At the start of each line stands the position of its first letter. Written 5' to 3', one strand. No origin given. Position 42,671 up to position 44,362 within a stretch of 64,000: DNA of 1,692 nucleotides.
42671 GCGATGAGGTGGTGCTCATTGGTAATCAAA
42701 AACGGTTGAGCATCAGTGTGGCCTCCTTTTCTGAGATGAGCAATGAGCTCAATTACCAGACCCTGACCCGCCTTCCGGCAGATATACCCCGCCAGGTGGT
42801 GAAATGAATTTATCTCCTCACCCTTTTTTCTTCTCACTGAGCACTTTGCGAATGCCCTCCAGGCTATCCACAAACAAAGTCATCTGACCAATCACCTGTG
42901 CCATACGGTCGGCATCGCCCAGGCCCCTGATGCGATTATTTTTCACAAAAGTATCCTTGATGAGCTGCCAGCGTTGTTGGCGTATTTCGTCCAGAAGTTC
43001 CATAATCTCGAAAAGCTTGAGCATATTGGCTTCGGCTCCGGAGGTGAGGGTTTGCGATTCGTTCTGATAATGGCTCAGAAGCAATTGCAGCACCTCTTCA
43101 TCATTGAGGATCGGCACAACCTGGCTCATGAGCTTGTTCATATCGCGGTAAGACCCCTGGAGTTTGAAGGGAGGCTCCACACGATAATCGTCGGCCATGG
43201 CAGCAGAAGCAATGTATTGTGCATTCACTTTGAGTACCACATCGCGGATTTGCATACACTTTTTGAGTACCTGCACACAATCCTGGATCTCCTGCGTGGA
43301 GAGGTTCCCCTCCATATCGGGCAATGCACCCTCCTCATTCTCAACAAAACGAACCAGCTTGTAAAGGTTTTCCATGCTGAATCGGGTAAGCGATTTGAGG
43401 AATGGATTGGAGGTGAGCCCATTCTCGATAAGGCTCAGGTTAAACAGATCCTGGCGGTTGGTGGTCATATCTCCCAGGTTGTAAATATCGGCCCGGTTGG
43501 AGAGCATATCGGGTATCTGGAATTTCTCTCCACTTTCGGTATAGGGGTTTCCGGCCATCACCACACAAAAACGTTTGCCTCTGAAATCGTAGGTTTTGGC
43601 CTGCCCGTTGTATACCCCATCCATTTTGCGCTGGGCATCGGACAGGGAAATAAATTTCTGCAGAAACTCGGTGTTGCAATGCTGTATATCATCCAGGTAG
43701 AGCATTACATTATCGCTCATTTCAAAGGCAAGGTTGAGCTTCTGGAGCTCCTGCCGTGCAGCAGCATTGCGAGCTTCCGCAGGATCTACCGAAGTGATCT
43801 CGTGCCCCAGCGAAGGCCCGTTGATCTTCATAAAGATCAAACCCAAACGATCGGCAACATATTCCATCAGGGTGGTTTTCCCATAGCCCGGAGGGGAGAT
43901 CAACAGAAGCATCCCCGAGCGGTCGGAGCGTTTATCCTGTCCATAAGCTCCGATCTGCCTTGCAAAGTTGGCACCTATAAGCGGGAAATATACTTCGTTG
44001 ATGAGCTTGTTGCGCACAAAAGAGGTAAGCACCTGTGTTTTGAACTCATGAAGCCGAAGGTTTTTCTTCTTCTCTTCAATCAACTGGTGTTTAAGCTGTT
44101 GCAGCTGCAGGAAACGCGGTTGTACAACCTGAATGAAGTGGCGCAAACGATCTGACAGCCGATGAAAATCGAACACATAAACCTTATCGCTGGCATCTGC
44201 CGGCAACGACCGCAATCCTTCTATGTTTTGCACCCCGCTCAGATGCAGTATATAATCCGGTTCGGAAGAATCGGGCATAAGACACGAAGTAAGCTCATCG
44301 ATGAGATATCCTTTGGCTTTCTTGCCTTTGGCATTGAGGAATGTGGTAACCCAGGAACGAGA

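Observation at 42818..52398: Psp/flotillin-type membrane-maintenance operon (ybjN-like, pspA, nfeD/yqiJ-like, flotillin) extended by a 1613-aa MoxR-class AAA+ giant, with a divergent XRE regulator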

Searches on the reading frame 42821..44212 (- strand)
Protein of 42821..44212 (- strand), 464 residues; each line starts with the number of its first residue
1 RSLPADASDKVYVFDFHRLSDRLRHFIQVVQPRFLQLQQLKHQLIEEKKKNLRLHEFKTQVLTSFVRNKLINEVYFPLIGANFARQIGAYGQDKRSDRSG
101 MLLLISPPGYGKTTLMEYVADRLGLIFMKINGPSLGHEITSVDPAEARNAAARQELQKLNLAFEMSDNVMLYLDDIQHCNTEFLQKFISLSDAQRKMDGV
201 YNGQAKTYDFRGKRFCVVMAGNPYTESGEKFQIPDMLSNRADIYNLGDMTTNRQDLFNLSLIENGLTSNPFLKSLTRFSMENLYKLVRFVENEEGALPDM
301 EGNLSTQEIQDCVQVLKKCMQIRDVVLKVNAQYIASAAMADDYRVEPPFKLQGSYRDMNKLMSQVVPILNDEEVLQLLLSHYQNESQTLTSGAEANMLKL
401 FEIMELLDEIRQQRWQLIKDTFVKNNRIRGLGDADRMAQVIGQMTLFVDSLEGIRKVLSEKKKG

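Call 35: predict_structure(alignment_id=A3)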
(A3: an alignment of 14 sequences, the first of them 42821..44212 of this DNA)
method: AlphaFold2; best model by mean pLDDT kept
length: 464 residues; sequences in the alignment: 14
mean_pLDDT: 68.9   pTM: 0.49
mean pLDDT of the five models: 68.9, 64.8, 62.5, 61.7, 57.9
residues with pLDDT >= 90: 0; 70-90: 250; 50-70: 151; < 50: 63
segments of 3 or more residues with pLDDT < 50: 1-4, 52-68, 87-97, 224-243, 246-250
pLDDT, mean of each block of 10 residues (from residue 1): 48 70 84 86 73 38 46 57 50 47 63 63 76 77 80 84 77 75 69 62 73 61 44 46 48 57 68 75 81 74 81 87 82 62 73 70 86 87 68 82 88 86 69 58 71 75 54
secondary structure, 60 per line:
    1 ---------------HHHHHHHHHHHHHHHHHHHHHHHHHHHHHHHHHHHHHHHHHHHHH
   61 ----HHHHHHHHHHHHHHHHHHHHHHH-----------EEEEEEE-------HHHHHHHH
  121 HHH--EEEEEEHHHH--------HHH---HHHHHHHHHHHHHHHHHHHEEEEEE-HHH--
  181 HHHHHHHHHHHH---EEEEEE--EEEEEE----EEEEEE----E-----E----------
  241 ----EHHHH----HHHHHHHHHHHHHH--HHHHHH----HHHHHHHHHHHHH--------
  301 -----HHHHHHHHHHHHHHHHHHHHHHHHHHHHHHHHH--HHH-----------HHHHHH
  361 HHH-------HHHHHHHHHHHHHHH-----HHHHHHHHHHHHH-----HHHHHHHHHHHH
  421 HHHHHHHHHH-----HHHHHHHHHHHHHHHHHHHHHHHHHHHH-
elements in order: H16-60 H65-87 E99-105 H113-123 E126-131 H132-135 H150-168 E169-174 H181-192 E196-201 E204-209 E214-219 H246-249 H254-267 H270-275 H280-292 H306-338 H355-363 H371-385 H391-403 H409-430 H436-463
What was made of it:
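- On MoxR AAA+: The model predicts a beta-hairpin before the sensor-1 strand, but its confidence is moderate (call 35).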

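Call 46: search_solved_structures(query=A2, max_evalue=0.01, show_alignments=3)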
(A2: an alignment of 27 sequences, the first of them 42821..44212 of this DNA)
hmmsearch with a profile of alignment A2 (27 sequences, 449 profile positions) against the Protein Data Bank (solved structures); distinct sequences matched with E-value up to 0.01: 88 (the best 60 are shown).
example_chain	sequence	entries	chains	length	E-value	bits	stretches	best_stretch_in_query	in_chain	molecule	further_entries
7swl_A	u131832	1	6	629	1.8e-06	30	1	58-124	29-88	Rix7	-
7wub_C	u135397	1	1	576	2.2e-06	29.7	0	91-129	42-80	Transitional endoplasmic reticulum ATPase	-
7wub_D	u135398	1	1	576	2.2e-06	29.7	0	91-129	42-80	Transitional endoplasmic reticulum ATPase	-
6mck_A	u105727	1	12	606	2.5e-06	29.5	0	91-129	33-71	Transitional endoplasmic reticulum ATPase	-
7t3i_A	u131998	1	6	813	3.2e-06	29.2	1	58-124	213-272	Rix7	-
6mat_A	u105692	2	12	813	3.2e-06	29.2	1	58-124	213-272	Rix7 mutant | Rix7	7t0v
7rlj_A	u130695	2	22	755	4.3e-06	28.8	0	91-129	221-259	Transitional endoplasmic reticulum ATPase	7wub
8yka_A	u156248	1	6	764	4.4e-06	28.7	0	91-129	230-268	Transitional endoplasmic reticulum ATPase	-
7lmy_A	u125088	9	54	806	4.5e-06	28.7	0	91-129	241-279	Transitional endoplasmic reticulum ATPase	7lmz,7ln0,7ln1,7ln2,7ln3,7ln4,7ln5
7rlb_A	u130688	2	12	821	4.7e-06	28.6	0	91-129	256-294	Transitional endoplasmic reticulum ATPase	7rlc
5c18_A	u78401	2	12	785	4.7e-06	28.6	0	91-129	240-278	Transitional endoplasmic reticulum ATPase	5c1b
7y4w_A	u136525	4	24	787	4.8e-06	28.6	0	91-129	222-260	Transitional endoplasmic reticulum ATPase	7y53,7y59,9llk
5c19_A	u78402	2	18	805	5e-06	28.5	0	91-129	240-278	Transitional endoplasmic reticulum ATPase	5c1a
7rlh_A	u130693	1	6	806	5e-06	28.5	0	91-129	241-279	Transitional endoplasmic reticulum ATPase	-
10qq_A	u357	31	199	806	5e-06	28.5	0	91-129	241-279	Transitional endoplasmic reticulum ATPase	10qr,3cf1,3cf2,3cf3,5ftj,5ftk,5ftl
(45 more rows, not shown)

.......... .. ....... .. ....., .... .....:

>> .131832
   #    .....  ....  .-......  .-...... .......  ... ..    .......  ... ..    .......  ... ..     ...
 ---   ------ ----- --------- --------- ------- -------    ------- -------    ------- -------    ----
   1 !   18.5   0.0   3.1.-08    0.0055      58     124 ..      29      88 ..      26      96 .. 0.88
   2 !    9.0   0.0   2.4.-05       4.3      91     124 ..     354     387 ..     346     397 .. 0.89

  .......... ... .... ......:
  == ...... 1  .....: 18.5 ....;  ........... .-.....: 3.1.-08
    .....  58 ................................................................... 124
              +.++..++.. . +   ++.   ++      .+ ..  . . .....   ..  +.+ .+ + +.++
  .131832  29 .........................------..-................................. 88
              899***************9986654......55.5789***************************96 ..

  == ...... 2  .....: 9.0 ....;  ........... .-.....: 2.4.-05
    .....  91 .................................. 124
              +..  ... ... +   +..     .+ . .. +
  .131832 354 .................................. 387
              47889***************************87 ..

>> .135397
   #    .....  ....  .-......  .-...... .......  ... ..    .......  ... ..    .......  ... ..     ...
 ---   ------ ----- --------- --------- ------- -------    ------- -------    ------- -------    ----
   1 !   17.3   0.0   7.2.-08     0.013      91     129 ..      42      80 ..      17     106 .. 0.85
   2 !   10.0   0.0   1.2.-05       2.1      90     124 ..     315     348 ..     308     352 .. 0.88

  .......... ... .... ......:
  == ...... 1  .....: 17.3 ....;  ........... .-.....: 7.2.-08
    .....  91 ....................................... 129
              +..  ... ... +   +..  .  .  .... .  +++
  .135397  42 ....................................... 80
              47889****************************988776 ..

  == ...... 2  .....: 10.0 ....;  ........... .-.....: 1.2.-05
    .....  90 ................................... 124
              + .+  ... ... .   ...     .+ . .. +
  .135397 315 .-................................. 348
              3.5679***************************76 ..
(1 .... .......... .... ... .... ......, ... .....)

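Call 57: search_protein_families(library=pfam, alignment_id=A2, max_evalue=0.01)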
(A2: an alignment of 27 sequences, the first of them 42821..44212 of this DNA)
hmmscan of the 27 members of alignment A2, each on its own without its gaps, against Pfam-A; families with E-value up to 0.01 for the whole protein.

A. member 1, window:42821-44212:- (464 aa): 5 families
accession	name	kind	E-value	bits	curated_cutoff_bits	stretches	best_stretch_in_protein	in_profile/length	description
PF00004.35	AAA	-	1.1e-07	32.7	21.2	1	102-183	1-73/131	ATPase family associated with various cellular activities (AAA)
PF07728.20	AAA_5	-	5.8e-07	30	22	1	102-227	2-127/139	AAA domain (dynein-related subfamily)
PF13401.12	AAA_22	-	9.1e-06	26.4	27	1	98-195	4-111/130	AAA domain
PF05496.18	RuvB_N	-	0.00095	19.4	27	1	93-137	27-71/159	Holliday junction DNA helicase RuvB P-loop domain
PF13191.12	AAA_16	-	0.0036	18.2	32.6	0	93-135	18-63/167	AAA ATPase domain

B. families by the number of members that match (of 27 scanned): 10 families
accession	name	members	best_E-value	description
PF00004.35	AAA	27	1.6e-09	ATPase family associated with various cellular activities (AAA)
PF07728.20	AAA_5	27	2.3e-08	AAA domain (dynein-related subfamily)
PF13401.12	AAA_22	27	3.8e-07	AAA domain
PF05496.18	RuvB_N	27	2.8e-06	Holliday junction DNA helicase RuvB P-loop domain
PF13191.12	AAA_16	11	0.00031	AAA ATPase domain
PF13173.12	AAA_14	3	0.0034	AAA domain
PF25199.1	nSTAND_NTPase5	2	0.0021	Novel STAND NTPase 5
PF18988.5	DUF5721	1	0.0014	Family of unknown function (DUF5721)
PF03215.21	Rad17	1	0.0017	Rad17 P-loop domain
PF24918.1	NET2A_C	1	0.005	NET2A, C-terminal domain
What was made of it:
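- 43460..43933 (-): AAA+ core (about residues 1243-1400). Walker A GYGKTT is at 43871-43888, Walker B LYLDD at 43688-43702. N1371 is the candidate sensor 1. AAA_5 covers positions 2-127 of 139, while the classical AAA model covers only 1-73 of 131 (call 57).
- On Vps4 / classical AAA clade: PF00004 aligns only to positions 1-73 of 131 (call 57).
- Closest known: MoxR-family AAA+ ATPases. Same: AAA_5 covers nearly its full profile (call 57).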
